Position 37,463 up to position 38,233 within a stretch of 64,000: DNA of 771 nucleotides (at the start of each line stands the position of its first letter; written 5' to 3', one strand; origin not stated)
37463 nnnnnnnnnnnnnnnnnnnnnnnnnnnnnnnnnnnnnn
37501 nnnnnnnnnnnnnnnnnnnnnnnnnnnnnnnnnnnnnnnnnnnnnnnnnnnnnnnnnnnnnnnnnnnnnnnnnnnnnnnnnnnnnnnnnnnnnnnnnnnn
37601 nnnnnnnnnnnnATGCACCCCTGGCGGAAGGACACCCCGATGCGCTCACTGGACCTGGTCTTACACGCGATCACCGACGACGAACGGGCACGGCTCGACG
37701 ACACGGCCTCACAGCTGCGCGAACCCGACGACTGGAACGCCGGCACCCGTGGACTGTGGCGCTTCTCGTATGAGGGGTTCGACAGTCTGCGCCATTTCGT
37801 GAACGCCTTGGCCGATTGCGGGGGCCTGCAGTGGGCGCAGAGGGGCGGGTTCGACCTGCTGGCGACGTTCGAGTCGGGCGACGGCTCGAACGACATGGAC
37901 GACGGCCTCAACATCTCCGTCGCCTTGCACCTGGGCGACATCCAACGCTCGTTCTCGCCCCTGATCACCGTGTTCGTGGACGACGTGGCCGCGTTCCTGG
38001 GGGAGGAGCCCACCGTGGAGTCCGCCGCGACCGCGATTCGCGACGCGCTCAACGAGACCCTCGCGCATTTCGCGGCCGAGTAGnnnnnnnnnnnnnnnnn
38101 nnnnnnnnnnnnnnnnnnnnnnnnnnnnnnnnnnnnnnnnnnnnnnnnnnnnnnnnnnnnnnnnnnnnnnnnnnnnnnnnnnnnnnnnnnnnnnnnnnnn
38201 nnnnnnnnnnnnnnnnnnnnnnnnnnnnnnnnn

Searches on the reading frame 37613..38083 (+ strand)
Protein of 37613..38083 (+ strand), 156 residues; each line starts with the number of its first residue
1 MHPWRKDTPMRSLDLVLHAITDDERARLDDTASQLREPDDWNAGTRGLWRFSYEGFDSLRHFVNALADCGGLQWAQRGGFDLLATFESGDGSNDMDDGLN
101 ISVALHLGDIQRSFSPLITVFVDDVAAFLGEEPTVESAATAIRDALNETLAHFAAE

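Call 65: find_encoding_contigs(protein=window:37613-38083:+, flank=10000, max_places=6)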
Protein window:37613-38083:+ (156 aa): no gene with exactly this product is on record in the collection.
